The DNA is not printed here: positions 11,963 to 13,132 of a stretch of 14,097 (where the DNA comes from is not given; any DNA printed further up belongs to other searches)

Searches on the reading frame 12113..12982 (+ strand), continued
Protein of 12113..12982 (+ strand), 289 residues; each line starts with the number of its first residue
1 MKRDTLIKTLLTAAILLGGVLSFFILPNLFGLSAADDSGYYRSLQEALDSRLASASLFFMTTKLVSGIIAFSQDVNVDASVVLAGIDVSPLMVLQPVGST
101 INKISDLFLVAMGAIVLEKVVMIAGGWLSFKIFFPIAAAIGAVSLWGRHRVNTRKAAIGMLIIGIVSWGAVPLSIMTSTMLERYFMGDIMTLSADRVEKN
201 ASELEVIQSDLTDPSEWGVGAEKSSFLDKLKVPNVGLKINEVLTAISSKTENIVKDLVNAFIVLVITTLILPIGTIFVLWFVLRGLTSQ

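Call 44: list_cluster_members(proteins=[P0136, P0142, P0146, P0147, P0148, P0149, P0162, P0168, P0188, P0204])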
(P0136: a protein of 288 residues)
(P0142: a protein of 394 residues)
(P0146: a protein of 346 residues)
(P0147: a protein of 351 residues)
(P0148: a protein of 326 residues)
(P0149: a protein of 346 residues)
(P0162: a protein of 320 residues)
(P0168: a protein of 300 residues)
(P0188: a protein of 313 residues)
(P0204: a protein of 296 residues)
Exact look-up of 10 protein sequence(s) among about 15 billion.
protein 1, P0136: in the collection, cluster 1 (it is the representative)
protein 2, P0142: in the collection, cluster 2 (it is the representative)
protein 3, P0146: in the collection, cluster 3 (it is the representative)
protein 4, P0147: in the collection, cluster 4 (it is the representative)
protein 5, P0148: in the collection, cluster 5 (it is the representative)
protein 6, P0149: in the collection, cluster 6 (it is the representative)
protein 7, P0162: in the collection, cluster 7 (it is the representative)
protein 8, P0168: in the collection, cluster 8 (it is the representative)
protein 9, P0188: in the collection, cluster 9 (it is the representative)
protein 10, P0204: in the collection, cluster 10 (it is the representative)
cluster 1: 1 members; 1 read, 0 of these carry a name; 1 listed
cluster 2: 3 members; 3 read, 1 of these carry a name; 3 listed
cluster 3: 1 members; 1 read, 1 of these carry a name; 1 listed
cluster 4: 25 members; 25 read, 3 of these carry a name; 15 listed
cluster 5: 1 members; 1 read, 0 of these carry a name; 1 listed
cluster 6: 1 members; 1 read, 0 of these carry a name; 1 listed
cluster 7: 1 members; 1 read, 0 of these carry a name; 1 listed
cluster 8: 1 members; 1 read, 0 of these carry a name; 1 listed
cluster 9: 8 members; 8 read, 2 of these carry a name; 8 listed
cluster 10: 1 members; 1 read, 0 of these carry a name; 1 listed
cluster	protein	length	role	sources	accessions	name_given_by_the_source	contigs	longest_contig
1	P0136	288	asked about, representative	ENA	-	-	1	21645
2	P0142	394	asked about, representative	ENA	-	-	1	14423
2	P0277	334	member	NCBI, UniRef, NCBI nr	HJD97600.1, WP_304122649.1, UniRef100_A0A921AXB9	hypothetical protein [Mailhella massiliensis] | Uncharacterized protein n=1 Tax=Mailhella massiliensis TaxID=1903261 ...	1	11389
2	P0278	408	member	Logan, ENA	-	-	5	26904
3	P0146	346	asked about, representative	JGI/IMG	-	hypothetical protein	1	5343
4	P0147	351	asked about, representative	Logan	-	-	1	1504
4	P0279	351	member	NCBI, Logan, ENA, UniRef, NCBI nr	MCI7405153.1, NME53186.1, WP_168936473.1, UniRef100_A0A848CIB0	hypothetical protein [Desulfovibrio piger] | Uncharacterized protein n=1 Tax=Desulfovibrio piger TaxID=901 RepID=A0A848CIB0_9BACT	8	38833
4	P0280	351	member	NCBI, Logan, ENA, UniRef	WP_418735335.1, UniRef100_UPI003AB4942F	hypothetical protein [Desulfovibrio sp.] | hypothetical protein n=1 Tax=Desulfovibrio sp. TaxID=885 RepID=UPI003AB4942F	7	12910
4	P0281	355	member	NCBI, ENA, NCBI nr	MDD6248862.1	MAG: hypothetical protein PUA91_07775 [Desulfovibrio piger] | hypothetical protein [Desulfovibrio piger]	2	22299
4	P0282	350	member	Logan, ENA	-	-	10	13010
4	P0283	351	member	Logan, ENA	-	-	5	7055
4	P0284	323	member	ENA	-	-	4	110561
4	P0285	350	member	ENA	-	-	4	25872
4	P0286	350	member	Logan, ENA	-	-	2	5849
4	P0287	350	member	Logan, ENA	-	-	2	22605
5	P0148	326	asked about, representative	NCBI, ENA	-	-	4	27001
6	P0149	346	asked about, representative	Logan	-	-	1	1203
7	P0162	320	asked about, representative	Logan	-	-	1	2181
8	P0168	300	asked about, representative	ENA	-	-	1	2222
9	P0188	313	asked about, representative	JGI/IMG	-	hypothetical protein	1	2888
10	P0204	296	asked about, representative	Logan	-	-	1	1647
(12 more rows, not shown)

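Call 46: predict_structure(alignment_id=A2)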
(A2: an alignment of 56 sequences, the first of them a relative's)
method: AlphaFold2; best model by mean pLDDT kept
length: 289 residues; sequences in the alignment: 56
mean_pLDDT: 88.2   pTM: 0.79
mean pLDDT of the five models: 88.2, 86.9, 86.4, 85.9, 85.0
residues with pLDDT >= 90: 171; 70-90: 92; 50-70: 26; < 50: 0
segments of 3 or more residues with pLDDT < 50: none
pLDDT, mean of each block of 10 residues (from residue 1): 93 97 94 85 93 93 90 74 61 85 93 94 94 97 95 95 93 93 90 91 88 77 68 78 88 90 89 89 88
secondary structure, 60 per line:
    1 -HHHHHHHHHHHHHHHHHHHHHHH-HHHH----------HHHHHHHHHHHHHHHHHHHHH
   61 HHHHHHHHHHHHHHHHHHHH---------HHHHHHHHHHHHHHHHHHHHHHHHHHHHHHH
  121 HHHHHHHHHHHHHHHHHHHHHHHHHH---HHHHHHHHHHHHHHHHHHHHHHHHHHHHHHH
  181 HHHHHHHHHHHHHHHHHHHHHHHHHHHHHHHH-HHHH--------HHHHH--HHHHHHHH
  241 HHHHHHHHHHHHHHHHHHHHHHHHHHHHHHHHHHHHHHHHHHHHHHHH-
elements in order: H2-24 H26-29 H40-80 H90-146 H150-212 H214-217 H226-230 H233-288

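Call 51: fold_search(model_id=the predicted structure, library=pdb)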
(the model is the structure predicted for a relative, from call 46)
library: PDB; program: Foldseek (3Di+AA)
matches with E <= 10: 702; with E <= 0.001: 0
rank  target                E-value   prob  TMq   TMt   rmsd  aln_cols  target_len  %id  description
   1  7unj_A                3.8e-02  0.30  0.11  0.14  29.9       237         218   12  De novo designed chlorophyll dimer protein with Zn pheophorbide a methyl ester matching geometry of purple bacterial s (released 2023-04-19)
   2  7unj_B                4.8e-02  0.25  0.11  0.14  28.6       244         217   11  De novo designed chlorophyll dimer protein with Zn pheophorbide a methyl ester matching geometry of purple bacterial s (released 2023-04-19)
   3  7p5c_A                5.2e-02  0.84  0.28  0.23  14.5       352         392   13  Cryo-EM structure of human TTYH3 in Ca2+ and GDN (released 2021-08-11)
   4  7rtw_A                7.8e-02  0.25  0.16  0.13  18.9       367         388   14  Cryo-EM structure of a TTYH3 cis-dimer (released 2021-08-25)
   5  7p5m_A                8.2e-02  0.87  0.31  0.25  14.2       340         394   10  Cryo-EM structure of human TTYH2 in lipid nanodiscs (released 2021-08-11)
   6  7p5j_A                8.5e-02  0.60  0.24  0.20  17.2       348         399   11  Cryo-EM structure of human TTYH1 in GDN (released 2021-08-11)
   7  8r5s_E                1.2e-01  0.63  0.21  0.25  29.0       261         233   10  t113 - De-novo designed soluble homotetramer (released 2024-11-27)
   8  9g71_A                1.3e-01  0.51  0.23  0.18  14.6       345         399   11  Cryo-EM structure of TTYH2 in complex with lipids in GDN (released 2025-05-21)
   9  8r5s_A                1.3e-01  0.47  0.21  0.24  30.3       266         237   12  t113 - De-novo designed soluble homotetramer (released 2024-11-27)
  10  8r5s_G                1.4e-01  0.47  0.21  0.24  28.3       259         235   14  t113 - De-novo designed soluble homotetramer (released 2024-11-27)
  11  7p54_A                1.5e-01  0.57  0.26  0.21  15.0       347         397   12  Cryo-EM structure of human TTYH2 in GDN (released 2021-08-11)
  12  6bpl_B                1.9e-01  0.21  0.17  0.11  29.0       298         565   13  E. coli MsbA in complex with LPS and inhibitor G907 (released 2018-05-02)
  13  5cwp                  2.3e-01  0.28  0.16  0.20  29.2       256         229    9  Crystal structure of de novo designed helical repeat protein DHR79 (released 2015-12-16)
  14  3ddl_A                2.6e-01  0.11  0.12  0.13  25.8       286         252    9  Crystallographic Structure of Xanthorhodopsin, a Light-Driven Ion Pump with Dual Chromophore (released 2008-10-14)
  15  7rtw_B                2.7e-01  0.54  0.28  0.27  12.8       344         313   14  Cryo-EM structure of a TTYH3 cis-dimer (released 2021-08-25)
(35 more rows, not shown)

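Call 57: search_solved_structures(query=A2, max_evalue=10, show_alignments=2)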
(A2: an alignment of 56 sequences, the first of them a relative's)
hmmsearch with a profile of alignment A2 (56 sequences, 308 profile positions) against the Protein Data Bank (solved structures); distinct sequences matched with E-value up to 10: 47.
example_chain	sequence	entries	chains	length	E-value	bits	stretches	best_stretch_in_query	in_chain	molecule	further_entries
8oyv_A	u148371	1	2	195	0.059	15.6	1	183-265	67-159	De novo designed soluble Claudin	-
9qb8_A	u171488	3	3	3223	0.11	14.7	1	177-264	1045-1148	Lymphostatin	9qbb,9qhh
9euv_A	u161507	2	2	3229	0.11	14.7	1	177-264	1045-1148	Efa1/LifA protein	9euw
36qu_H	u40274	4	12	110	0.12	14.6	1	186-266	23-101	V-type proton ATPase subunit G1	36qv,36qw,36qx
8oyx_A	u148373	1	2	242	0.3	13.3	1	194-262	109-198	De novo designed soluble GPCR-like protein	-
2wpr_A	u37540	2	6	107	0.44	12.8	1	188-262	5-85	TRIMERIC AUTOTRANSPORTER ADHESIN FRAGMENT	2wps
8q7z_BT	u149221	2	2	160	0.47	12.7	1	176-234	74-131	60S ribosomal protein L21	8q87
8iu2_R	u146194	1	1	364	0.51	12.6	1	265-302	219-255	Long-wave-sensitive opsin 1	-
7upo_B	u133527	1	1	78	0.71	12.1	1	188-257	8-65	DHT03 protein B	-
9cfs_A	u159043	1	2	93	0.78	12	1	203-261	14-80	Long regulatory protein rop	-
6n2y_b2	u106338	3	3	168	0.82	11.9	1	157-275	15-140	ATP synthase subunit b | Bacillus PS3 ATP synthase subunit b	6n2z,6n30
5apu_A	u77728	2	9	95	0.9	11.8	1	182-237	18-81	GENERAL CONTROL PROTEIN GCN4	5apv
6w34_A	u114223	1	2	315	0.95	11.7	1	9-74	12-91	Beta-lactamase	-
6n2y_b1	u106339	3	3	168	1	11.6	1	157-274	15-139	ATP synthase subunit b | Bacillus PS3 ATP synthase subunit b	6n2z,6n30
9qqs_A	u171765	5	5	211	1.2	11.3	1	133-181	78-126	Modulator of smoothened protein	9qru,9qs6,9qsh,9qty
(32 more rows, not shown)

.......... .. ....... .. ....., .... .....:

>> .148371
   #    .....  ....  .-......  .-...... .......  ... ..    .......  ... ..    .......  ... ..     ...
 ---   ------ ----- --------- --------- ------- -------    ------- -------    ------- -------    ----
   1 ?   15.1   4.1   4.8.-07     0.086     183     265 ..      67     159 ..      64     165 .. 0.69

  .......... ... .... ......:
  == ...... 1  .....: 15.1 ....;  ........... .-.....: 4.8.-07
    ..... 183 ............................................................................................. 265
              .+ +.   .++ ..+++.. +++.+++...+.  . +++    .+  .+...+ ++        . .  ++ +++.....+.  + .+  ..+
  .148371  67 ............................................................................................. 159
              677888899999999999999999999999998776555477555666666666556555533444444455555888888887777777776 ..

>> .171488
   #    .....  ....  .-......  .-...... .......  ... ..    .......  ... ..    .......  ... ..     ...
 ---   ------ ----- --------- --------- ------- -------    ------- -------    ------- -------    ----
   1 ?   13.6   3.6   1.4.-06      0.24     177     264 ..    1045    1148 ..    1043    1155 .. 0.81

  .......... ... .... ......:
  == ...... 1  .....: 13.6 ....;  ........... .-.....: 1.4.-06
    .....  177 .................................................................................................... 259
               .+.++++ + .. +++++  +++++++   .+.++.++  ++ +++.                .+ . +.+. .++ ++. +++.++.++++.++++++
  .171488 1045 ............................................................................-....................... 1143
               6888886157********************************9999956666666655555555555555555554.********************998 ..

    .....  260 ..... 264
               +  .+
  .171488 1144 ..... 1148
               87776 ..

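Call 59: search_dna_similar(query=P0001, collection=plasmids, mode=protein, max_evalue=0.01, max_rows=15)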
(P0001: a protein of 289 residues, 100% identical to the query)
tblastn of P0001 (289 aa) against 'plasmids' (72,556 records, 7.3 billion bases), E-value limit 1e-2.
No match.

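Call 88: find_related_loci(query=A4, collection=metagenome_contigs, flank=5000)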
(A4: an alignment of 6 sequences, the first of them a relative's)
Query A4 (289 aa) in metagenome_contigs; peptide patterns used: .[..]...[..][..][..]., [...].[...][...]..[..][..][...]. (x = any residue, [..] = any of these).
149 stretches matched a pattern, but none encodes a relative of the query by tblastn (E <= 1e-3).

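Call 89: fold_search(model_id=the predicted structure, library=viral)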
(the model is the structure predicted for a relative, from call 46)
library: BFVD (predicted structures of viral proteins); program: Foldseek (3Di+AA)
matches with E <= 10: 318; with E <= 0.001: 0
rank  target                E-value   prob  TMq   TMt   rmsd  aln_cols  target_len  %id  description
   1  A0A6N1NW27            2.9e-02  0.94  0.31  0.26  15.3       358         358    9  Putative ORFan [Tupanvirus deep ocean]
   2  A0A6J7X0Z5            5.7e-02  0.87  0.28  0.16  35.5       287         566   14  Uncharacterized protein [uncultured Caudovirales phage]
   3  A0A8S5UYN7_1          1.5e-01  0.51  0.22  0.10  52.4       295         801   11  Endosialidase chaperone [Siphoviridae sp. ctkKt3]
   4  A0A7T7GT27            1.8e-01  0.16  0.13  0.15  19.9       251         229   11  (no name in the UniProt tables at hand)
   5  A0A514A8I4            1.9e-01  0.60  0.23  0.26  20.5       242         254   10  Uncharacterized protein [Pantoea phage Kyle]
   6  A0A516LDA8            1.9e-01  0.33  0.21  0.13  33.9       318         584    9  (no name in the UniProt tables at hand)
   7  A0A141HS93            1.9e-01  0.33  0.20  0.08  33.7       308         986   12  (no name in the UniProt tables at hand)
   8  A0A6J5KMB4            2.3e-01  0.69  0.29  0.25  15.5       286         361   11  Uncharacterized protein [uncultured Caudovirales phage]
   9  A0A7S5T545            2.8e-01  0.69  0.29  0.33  16.4       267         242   11  (no name in the UniProt tables at hand)
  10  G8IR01                3.0e-01  0.25  0.21  0.08  31.0       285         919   16  MuF-like minor capsid protein [Mycobacterium phage Fionnbharth]
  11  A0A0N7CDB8            3.5e-01  0.47  0.26  0.18  16.5       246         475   10  Uncharacterized protein [Salmonella phage 38]
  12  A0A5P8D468            3.6e-01  0.66  0.27  0.31  15.8       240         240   10  DUF7217 domain-containing protein [Pectobacterium phage Wc4]
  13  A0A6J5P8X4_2          3.8e-01  0.30  0.22  0.10  16.6       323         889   10  Tape measure protein [uncultured Caudovirales phage]
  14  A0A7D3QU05            4.0e-01  0.13  0.16  0.11  29.0       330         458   11  DnaJ chaperone protein [Fadolivirus FV1/VV64]
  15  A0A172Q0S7            4.1e-01  0.13  0.15  0.17  30.6       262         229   11  PspA/IM30 family protein [Acinetobacter phage vB_AbaM_ME3]
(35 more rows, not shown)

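Call 90: find_encoding_contigs(protein=P0279, flank=6000, max_places=3)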
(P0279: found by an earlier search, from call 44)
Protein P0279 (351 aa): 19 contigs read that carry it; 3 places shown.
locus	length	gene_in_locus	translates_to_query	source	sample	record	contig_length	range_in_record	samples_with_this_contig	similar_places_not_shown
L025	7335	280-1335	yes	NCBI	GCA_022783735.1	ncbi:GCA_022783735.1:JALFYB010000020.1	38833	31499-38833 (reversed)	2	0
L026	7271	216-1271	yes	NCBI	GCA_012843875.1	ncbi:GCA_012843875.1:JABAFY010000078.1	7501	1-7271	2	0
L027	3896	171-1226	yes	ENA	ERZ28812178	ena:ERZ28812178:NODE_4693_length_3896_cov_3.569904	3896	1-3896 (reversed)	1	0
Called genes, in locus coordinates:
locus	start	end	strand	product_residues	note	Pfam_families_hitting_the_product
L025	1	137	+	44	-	PF01609:DDE_Tnp_1 (weak)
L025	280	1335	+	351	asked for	-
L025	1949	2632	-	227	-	PF02677:QueH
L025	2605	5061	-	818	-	PF00575:S1 (faint), PF10150:RNase_E_G, PF20833:RNase_E_G_Thio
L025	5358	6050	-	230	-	PF00149:Metallophos, PF12850:Metallophos_2, PF14582:Metallophos_3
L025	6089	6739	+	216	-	PF01812:5-FTHF_cyc-lig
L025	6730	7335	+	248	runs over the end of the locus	PF02578:Cu-oxidase_4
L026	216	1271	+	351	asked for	-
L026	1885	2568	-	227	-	PF02677:QueH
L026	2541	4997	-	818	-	PF00575:S1 (faint), PF10150:RNase_E_G, PF20833:RNase_E_G_Thio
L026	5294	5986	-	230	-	PF00149:Metallophos, PF12850:Metallophos_2, PF14582:Metallophos_3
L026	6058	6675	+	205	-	PF01812:5-FTHF_cyc-lig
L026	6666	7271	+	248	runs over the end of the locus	PF02578:Cu-oxidase_4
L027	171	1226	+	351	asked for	-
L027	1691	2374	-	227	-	PF02677:QueH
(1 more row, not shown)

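Call 93: list_cluster_members(proteins=[P0152, P0153, P0154, P0157, P0160, P0163, P0171, P0174, P0183, P0200])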
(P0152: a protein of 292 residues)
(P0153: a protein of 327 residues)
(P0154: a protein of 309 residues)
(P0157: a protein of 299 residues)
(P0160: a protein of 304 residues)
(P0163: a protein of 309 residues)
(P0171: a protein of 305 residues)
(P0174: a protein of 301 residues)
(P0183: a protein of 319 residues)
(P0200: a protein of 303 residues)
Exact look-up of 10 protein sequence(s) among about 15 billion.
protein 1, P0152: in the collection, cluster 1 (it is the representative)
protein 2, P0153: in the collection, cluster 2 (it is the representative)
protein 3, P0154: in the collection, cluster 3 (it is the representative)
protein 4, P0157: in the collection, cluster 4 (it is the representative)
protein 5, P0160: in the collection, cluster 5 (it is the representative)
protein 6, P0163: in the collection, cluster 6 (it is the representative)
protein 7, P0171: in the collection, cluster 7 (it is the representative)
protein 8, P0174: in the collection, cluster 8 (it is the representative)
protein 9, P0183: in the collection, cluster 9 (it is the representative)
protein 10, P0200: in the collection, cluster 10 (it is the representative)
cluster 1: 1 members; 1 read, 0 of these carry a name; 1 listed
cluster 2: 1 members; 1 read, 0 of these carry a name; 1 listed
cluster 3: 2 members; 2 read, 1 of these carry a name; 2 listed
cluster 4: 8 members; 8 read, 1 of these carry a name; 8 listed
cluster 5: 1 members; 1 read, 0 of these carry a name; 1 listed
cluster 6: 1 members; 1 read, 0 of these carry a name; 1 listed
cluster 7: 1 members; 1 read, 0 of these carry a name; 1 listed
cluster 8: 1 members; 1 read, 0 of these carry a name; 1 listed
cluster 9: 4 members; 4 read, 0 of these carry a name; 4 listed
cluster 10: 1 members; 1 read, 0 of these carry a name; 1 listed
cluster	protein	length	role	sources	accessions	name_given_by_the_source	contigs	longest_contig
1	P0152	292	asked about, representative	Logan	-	-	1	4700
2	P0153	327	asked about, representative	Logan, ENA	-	-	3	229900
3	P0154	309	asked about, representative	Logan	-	-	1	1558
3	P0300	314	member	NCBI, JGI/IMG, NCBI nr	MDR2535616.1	MAG: hypothetical protein LBD29_06245 [Treponema sp.] | hypothetical protein | hypothetical protein [Treponema sp.]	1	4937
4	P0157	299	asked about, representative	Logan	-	-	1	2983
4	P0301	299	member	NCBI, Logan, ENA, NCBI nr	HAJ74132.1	MAG TPA: hypothetical protein DCM49_04950 [Lachnospiraceae bacterium] | hypothetical protein [Lachnospiraceae bacterium]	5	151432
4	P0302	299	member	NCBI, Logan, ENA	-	-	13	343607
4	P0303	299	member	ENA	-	-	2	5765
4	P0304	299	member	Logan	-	-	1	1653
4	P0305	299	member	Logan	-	-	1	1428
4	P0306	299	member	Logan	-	-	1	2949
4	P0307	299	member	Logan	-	-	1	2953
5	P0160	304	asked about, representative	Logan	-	-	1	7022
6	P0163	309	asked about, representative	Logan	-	-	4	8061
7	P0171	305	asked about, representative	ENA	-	-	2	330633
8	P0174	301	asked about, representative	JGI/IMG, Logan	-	-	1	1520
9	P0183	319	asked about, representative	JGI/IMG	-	-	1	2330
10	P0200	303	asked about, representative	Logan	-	-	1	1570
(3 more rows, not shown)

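Call 106: predict_structure(alignment_id=A5)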
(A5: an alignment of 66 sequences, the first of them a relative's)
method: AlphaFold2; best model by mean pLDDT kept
length: 299 residues; sequences in the alignment: 66
mean_pLDDT: 82.7   pTM: 0.74
mean pLDDT of the five models: 82.7, 81.7, 81.6, 80.6, 78.7
residues with pLDDT >= 90: 162; 70-90: 67; 50-70: 46; < 50: 24
segments of 3 or more residues with pLDDT < 50: 201-215
pLDDT, mean of each block of 10 residues (from residue 1): 57 78 98 96 95 94 90 85 89 92 94 97 98 94 96 94 93 91 87 74 45 50 52 51 79 89 91 92 84 53
secondary structure, 60 per line:
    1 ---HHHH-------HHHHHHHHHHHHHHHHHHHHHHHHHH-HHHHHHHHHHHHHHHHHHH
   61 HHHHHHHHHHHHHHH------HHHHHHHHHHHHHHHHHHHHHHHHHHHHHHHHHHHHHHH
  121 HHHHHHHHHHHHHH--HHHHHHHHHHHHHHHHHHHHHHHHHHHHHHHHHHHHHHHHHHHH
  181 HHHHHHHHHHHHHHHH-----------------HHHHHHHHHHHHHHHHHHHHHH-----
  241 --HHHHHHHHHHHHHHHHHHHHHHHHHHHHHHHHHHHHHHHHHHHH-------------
elements in order: H4-7 H15-40 H42-75 H82-134 H137-196 H214-235 H243-286
